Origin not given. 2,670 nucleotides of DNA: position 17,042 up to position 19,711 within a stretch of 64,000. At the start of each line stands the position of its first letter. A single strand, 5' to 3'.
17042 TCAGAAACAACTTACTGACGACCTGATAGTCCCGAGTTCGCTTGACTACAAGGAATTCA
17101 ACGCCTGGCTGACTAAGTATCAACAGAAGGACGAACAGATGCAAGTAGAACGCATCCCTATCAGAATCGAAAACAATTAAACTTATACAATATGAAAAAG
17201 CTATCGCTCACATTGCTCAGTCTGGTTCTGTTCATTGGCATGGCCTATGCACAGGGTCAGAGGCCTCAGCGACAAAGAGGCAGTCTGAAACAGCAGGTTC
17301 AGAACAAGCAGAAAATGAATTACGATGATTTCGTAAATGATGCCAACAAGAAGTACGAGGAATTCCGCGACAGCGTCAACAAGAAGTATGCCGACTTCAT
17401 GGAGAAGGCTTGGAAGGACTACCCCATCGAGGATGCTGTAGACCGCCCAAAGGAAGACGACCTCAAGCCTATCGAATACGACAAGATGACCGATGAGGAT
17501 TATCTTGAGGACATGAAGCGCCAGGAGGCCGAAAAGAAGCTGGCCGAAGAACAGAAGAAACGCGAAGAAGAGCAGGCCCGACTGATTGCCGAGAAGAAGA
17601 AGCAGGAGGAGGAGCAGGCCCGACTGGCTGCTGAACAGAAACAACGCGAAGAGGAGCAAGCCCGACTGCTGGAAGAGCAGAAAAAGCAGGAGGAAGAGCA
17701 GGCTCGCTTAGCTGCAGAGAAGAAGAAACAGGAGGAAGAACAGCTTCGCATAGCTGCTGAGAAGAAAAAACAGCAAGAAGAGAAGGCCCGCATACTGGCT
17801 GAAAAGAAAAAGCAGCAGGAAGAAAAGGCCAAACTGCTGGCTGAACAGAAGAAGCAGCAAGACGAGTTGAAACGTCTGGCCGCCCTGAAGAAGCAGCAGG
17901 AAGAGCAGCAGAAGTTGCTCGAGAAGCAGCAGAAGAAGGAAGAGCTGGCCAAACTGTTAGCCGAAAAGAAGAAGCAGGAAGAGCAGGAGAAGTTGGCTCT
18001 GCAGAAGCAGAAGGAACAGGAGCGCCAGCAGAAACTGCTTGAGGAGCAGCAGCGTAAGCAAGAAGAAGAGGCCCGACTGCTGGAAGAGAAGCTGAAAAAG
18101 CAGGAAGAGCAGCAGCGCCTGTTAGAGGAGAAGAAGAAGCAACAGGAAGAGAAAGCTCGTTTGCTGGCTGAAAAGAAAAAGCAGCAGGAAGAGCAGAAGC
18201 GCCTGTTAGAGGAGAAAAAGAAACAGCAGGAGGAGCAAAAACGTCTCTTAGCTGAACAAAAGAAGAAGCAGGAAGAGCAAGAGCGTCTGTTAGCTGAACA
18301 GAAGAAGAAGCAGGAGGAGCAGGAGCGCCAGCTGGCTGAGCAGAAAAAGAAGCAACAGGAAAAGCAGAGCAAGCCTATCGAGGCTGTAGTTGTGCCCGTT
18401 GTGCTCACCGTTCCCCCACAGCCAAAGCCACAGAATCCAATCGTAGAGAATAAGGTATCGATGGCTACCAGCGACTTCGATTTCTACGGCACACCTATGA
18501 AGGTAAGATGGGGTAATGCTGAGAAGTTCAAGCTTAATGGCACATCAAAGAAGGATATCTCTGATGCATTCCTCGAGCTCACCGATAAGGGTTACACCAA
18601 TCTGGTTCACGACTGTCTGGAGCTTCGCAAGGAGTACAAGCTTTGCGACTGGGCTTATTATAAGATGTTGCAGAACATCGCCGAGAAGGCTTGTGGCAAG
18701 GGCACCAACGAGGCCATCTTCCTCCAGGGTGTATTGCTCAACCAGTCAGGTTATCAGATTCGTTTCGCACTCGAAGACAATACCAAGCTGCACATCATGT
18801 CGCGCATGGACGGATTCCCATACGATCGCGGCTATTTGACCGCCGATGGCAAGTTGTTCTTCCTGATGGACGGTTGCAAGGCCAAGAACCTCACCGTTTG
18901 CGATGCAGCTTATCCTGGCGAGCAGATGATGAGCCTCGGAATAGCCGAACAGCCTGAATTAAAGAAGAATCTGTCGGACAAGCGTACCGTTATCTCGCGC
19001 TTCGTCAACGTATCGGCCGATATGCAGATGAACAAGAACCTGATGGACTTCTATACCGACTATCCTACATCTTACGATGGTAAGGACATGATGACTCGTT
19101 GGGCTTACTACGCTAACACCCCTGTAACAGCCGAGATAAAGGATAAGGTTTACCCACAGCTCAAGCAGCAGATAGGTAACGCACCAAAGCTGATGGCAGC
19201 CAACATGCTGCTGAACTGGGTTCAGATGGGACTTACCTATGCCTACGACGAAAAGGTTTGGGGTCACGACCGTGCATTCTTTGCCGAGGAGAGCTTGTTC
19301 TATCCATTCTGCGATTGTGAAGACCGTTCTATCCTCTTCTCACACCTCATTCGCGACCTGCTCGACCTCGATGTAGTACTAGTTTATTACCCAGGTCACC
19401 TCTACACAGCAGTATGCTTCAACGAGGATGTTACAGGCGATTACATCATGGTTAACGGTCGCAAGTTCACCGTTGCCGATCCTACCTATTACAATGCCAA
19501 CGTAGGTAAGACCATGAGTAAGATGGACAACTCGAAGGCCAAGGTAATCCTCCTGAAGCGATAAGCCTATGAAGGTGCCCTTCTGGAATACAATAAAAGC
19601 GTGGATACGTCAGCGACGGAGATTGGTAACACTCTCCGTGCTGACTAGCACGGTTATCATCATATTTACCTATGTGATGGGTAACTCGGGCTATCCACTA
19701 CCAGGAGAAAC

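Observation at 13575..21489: Uncharacterised seven-gene cell-envelope operon (best candidate for an undescribed system)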

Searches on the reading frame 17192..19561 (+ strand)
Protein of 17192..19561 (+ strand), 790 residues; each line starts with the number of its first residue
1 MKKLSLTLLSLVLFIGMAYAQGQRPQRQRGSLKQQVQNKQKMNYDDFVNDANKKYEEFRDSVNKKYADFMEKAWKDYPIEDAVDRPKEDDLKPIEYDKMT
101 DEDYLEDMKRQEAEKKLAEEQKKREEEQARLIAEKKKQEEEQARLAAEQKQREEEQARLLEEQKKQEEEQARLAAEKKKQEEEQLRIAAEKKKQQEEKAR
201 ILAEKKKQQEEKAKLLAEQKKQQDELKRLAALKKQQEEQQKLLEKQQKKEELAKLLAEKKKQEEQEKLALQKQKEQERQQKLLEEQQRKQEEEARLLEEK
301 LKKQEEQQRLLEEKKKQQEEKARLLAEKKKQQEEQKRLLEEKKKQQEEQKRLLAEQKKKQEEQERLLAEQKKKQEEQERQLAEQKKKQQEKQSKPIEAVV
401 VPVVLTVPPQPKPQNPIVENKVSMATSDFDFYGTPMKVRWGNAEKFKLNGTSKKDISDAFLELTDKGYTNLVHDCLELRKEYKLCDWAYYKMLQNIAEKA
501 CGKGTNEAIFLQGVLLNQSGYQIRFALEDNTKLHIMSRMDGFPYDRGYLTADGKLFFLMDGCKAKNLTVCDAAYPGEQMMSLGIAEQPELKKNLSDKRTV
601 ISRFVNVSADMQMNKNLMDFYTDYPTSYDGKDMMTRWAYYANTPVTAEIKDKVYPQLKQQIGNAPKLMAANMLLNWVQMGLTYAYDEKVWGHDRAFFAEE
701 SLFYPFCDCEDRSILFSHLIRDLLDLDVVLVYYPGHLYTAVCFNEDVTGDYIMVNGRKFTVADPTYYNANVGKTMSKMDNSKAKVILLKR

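Call 3: search_protein_families(library=pfam, proteins=[window:17192-19561:+], max_evalue=1)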
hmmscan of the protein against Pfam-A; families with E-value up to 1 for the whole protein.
window:17192-19561:+ (790 aa): 0 families

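Call 4: search_protein_families(library=ncbifam, proteins=[window:17192-19561:+], max_evalue=1)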
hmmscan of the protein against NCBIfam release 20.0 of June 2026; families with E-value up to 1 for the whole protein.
window:17192-19561:+ (790 aa): 1 family
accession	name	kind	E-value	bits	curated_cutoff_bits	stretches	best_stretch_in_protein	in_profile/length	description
NF045780.1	TrlF_fam_ATP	equivalog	3.3e-05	22.8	350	1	47-471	344-783/944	TrlF family AAA-like ATPase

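Call 9: search_protein_families(library=padloc, proteins=[window:17192-19561:+], max_evalue=0.1)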
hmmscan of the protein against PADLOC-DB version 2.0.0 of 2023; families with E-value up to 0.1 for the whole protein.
window:17192-19561:+ (790 aa): 0 families

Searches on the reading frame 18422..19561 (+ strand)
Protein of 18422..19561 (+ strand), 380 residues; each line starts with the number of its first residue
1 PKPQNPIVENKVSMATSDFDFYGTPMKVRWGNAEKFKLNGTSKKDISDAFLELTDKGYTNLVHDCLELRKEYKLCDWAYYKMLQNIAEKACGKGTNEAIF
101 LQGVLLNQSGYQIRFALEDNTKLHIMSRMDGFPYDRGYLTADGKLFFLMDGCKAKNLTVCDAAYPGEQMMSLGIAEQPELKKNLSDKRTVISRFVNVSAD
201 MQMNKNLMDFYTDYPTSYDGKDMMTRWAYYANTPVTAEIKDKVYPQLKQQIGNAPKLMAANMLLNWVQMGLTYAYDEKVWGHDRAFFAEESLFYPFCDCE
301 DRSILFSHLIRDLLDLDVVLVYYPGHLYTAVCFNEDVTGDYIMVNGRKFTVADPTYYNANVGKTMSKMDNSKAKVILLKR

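Call 26: search_solved_structures(query=A2, max_evalue=10, show_alignments=2)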
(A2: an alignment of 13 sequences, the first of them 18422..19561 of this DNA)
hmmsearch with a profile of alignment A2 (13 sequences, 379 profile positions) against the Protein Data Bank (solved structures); distinct sequences matched with E-value up to 10: 1.
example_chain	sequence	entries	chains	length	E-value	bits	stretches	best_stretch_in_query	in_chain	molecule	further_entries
6hiv_AJ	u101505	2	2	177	0.85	11.9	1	274-306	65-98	uL10m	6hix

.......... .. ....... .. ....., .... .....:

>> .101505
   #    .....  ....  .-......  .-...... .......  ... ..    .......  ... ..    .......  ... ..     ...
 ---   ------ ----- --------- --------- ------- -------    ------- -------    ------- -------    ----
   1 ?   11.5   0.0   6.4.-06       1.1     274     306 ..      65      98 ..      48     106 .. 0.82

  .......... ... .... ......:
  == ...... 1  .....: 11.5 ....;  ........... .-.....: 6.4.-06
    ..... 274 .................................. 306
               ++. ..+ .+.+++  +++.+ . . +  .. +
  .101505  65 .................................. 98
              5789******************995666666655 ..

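Call 27: search_protein_families(library=pfam, alignment_id=A2, max_evalue=1)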
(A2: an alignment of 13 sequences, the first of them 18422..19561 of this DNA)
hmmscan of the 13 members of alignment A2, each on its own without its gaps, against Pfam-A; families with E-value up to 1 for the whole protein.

A. member 1, window:18422-19561:+ (380 aa): 1 family
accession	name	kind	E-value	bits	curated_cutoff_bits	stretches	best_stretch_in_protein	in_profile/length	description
PF06746.16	DUF1216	-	0.11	12.9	21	1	167-202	85-120/134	Protein of unknown function (DUF1216)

B. families by the number of members that match (of 13 scanned): 3 families
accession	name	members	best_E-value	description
PF01841.26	Transglut_core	6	0.033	Transglutaminase-like superfamily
PF22793.1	DUF7013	1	0.097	Domain of unknown function (DUF7013)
PF06746.16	DUF1216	1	0.11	Protein of unknown function (DUF1216)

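Call 40: predict_structure(alignment_id=A2)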
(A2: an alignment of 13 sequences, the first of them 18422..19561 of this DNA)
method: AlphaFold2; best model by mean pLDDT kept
length: 380 residues; sequences in the alignment: 13
mean_pLDDT: 81.9   pTM: 0.83
mean pLDDT of the five models: 81.9, 78.9, 78.0, 72.2, 72.0
residues with pLDDT >= 90: 134; 70-90: 186; 50-70: 35; < 50: 25
segments of 3 or more residues with pLDDT < 50: 218-220, 274-293
pLDDT, mean of each block of 10 residues (from residue 1): 66 82 93 86 86 81 93 92 94 92 90 86 85 67 82 76 69 83 86 86 84 63 70 83 94 96 89 41 38 57 89 95 87 94 93 90 88 85
secondary structure, 60 per line:
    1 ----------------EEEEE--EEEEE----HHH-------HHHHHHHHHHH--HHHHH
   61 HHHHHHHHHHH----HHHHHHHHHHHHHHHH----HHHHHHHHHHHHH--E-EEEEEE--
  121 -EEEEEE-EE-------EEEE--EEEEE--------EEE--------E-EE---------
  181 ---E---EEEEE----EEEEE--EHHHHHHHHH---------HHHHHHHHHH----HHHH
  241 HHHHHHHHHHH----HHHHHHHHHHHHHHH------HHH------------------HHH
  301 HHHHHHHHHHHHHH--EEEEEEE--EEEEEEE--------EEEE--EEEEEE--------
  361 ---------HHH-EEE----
elements in order: E17-21 E24-28 H43-53 H56-71 H76-91 H96-108 E113-118 E122-127 E138-141 E144-148 E157-159 E188-192 E197-201 H205-213 H223-232 H237-251 H256-270 H298-314 E317-323 E326-332 E341-344 E347-352 E374-376

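Call 45: fold_search(model_id=the predicted structure, library=pdb)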
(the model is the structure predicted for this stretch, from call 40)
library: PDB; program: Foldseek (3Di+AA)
matches with E <= 10: 196; with E <= 0.001: 0
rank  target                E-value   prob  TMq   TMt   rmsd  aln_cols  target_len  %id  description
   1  6kzb_B                1.0e-01  0.21  0.19  0.11  19.3       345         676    8  Transglutaminase2 complexed with calcium (released 2020-12-09)
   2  1g0d                  2.4e-01  0.18  0.20  0.13  18.5       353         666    7  CRYSTAL STRUCTURE OF RED SEA BREAM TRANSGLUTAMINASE (released 2001-05-23)
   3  6a8p_B                3.1e-01  0.16  0.19  0.12  18.9       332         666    8  Transglutaminase 2 mutant G224V in complex with GTP (released 2018-09-26)
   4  6a8p_A                3.1e-01  0.14  0.19  0.11  19.3       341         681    8  Transglutaminase 2 mutant G224V in complex with GTP (released 2018-09-26)
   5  3re2                  3.3e-01  0.72  0.22  0.19   5.1       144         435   14  Crystal structure of menin reveals the binding site for Mixed Lineage Leukemia (MLL) protein (released 2011-07-13)
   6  6a8p_C                4.3e-01  0.13  0.19  0.12  19.3       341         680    8  Transglutaminase 2 mutant G224V in complex with GTP (released 2018-09-26)
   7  8ig0_B                5.1e-01  0.05  0.13  0.11  20.4       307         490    9  Crystal structure of menin in complex with DS-1594b (released 2023-03-22)
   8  9z4x_B                5.6e-01  0.04  0.12  0.10  19.7       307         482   11  MENIN IN COMPLEX WITH JNJ-75276617 (Bleximenib) (released 2025-11-26)
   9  9c4y                  7.4e-01  0.20  0.18  0.15   6.4       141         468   11  Menin mutant - T349M (released 2025-05-14)
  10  4gq4                  7.4e-01  0.14  0.16  0.14   8.6       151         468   10  Human menin with bound inhibitor MI-2-2 (released 2012-09-19)
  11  4fgp_A                7.8e-01  0.23  0.21  0.38  10.7       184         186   12  Legionella pneumophila LapG (EGTA-treated) (released 2012-06-20)
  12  8ebs_H                9.2e-01  0.28  0.19  0.15   8.2       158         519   14  Initial DNA-lesion (Cy5) binding by XPC and TFIIH (released 2023-04-19)
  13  5wbf_C                9.2e-01  0.04  0.10  0.14  21.6       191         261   13  Double CACHE (dCACHE) sensing domain of TlpC chemoreceptor from Helicobacter pylori (released 2017-11-08)
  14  8ebv_H                1.0e+00  0.30  0.20  0.15   8.1       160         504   14  Initial DNA-lesion (AP) binding by XPC and TFIIH complex 1 (released 2023-04-19)
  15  9c4x                  1.0e+00  0.18  0.17  0.15   6.8       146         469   12  Menin mutant - M327I (released 2025-05-14)
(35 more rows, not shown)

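Call 46: find_homologous_proteins(query=A2, max_evalue=0.001)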
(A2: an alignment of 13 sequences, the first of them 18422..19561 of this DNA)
Query A2 (13 sequences) (380 aa, profile of the alignment): 4066 proteins with E <= 0.001 among 7168 candidates; the best 120 are listed.
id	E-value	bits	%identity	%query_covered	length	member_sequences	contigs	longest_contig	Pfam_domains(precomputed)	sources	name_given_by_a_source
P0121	1.6e-216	737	98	100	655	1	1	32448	-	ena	-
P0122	1.9e-216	737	98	100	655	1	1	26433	-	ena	-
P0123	3.5e-216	736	84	100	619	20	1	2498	-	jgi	jgi:hypothetical protein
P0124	7.5e-216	735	92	100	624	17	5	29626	-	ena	-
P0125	2.7e-215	733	93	100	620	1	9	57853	-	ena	-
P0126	5.3e-215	732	93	100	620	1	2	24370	-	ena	-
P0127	6.0e-215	732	93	100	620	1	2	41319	-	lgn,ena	-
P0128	8.7e-213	725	99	97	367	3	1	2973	-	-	-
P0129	1.8e-212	724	59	100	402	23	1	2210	-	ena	-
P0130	6.5e-212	722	70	100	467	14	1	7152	-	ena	-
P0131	8.0e-212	721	59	100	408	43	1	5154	-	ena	-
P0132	2.9e-211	720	59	100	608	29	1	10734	-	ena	-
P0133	2.4e-207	707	71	100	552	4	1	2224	-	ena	-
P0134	2.5e-207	707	67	100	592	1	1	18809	-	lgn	-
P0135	3.0e-207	706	66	100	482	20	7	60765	-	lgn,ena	-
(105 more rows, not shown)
